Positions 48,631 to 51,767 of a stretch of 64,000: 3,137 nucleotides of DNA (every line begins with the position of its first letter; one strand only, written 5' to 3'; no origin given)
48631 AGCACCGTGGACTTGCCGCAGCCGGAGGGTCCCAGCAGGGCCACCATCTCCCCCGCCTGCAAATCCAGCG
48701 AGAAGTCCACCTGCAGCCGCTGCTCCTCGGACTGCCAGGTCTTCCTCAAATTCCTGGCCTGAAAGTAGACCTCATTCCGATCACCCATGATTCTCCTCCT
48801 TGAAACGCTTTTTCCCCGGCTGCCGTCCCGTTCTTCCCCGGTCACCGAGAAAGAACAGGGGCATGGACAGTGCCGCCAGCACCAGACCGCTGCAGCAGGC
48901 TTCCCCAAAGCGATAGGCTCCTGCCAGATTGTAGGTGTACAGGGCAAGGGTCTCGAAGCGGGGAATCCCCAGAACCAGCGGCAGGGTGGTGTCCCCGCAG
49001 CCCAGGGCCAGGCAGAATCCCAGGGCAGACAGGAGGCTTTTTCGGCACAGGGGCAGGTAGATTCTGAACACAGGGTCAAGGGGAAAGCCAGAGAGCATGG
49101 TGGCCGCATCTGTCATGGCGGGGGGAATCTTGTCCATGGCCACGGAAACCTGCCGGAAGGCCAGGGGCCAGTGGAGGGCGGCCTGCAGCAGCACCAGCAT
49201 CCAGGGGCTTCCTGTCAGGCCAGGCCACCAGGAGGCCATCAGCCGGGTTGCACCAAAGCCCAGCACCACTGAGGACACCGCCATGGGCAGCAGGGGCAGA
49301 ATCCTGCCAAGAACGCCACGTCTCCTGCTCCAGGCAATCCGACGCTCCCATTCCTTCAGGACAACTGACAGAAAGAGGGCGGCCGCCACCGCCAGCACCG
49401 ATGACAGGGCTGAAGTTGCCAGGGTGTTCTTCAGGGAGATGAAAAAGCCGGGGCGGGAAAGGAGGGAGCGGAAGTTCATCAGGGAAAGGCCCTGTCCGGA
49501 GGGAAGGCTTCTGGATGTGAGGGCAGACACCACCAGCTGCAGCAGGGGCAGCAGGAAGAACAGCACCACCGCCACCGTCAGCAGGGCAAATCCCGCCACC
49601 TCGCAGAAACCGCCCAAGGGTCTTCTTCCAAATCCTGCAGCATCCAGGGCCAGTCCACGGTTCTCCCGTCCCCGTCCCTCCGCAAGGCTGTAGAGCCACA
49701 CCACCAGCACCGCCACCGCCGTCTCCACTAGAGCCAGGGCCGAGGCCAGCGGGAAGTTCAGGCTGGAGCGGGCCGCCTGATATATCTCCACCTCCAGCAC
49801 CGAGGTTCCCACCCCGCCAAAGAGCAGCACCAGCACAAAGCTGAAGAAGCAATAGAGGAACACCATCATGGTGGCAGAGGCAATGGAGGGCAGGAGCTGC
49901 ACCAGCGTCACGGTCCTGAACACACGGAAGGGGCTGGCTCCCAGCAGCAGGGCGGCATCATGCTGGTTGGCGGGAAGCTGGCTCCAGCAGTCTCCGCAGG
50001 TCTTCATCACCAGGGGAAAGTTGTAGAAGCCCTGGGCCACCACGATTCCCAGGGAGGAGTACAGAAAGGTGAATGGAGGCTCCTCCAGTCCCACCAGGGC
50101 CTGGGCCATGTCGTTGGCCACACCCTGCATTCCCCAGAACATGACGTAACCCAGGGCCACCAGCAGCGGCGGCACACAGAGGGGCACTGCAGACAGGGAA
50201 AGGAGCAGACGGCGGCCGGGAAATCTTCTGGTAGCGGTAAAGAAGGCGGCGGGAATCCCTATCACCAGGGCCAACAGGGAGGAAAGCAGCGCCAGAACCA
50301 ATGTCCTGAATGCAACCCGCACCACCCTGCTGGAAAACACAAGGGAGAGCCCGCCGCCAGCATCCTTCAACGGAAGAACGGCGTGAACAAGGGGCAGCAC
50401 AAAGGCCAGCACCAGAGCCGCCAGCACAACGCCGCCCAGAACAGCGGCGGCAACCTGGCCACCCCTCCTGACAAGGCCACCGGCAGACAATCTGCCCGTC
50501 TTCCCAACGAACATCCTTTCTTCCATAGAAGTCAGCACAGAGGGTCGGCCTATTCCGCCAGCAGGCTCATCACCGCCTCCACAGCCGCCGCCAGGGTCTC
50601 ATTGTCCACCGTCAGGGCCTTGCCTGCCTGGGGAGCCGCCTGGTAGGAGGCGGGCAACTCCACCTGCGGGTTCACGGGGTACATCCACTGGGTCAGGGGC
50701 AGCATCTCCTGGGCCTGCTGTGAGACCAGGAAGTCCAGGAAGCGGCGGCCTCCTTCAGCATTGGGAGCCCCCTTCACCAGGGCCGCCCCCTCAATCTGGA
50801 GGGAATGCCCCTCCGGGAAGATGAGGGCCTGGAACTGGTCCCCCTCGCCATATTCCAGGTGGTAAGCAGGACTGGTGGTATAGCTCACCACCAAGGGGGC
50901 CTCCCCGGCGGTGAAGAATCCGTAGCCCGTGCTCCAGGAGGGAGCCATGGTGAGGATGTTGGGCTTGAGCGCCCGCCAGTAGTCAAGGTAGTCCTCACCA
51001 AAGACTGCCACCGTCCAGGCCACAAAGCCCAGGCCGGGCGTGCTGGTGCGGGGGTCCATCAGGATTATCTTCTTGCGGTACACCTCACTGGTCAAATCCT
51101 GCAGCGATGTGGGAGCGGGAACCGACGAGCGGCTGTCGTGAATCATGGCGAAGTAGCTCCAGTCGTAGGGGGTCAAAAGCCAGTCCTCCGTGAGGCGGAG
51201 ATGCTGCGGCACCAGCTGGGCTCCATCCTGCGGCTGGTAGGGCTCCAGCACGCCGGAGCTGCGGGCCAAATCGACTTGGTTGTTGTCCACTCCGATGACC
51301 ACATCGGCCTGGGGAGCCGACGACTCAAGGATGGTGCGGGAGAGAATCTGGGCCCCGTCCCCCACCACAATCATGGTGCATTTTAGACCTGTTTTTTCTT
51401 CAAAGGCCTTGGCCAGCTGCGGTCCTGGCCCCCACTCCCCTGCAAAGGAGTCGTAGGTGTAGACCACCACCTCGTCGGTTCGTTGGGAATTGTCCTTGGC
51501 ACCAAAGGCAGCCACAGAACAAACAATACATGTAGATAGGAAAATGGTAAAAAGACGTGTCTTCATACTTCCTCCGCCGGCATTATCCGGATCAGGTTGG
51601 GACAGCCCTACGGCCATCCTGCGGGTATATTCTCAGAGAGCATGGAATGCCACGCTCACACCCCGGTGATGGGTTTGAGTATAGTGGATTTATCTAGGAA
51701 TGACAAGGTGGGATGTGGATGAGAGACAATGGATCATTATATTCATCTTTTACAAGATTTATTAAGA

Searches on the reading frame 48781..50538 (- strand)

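Call 5: search_protein_families(library=pfam, proteins=[window:48781-50538:-])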
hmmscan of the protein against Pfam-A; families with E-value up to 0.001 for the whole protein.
window:48781-50538:- (585 aa): 1 family
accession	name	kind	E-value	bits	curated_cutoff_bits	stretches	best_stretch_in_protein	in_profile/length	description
PF00528.27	BPD_transp_1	-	2e-13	50.9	26.4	1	94-287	1-179/184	Binding-protein-dependent transport system inner membrane component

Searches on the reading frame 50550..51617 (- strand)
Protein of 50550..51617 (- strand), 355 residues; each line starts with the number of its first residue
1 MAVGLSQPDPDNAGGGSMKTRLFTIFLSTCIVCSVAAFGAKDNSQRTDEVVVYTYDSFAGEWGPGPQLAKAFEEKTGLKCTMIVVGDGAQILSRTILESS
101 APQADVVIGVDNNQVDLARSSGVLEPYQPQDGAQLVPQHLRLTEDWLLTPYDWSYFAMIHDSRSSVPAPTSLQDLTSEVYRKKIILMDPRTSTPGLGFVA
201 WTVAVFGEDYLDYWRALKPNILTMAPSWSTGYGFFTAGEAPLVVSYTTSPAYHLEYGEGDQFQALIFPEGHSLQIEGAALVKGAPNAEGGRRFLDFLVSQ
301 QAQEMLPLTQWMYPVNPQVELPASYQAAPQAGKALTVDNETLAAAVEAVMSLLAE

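Call 5: search_protein_families(library=pfam, proteins=[window:50550-51617:-])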
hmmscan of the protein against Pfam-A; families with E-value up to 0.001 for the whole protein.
window:50550-51617:- (355 aa): 4 families
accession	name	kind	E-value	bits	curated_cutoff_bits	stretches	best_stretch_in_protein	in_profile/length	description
PF13416.11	SBP_bac_8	-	1.6e-19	71.2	27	1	67-331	1-277/279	Bacterial extracellular solute-binding protein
PF01547.30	SBP_bac_1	-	2.6e-18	67.5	26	1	67-304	12-307/307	Bacterial extracellular solute-binding protein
PF13531.11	SBP_bac_11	-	3.8e-17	63.3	25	1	67-306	15-221/227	Bacterial extracellular solute-binding protein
PF13343.11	SBP_bac_6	-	2.5e-14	53.8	24.6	1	103-329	3-234/245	Bacterial extracellular solute-binding protein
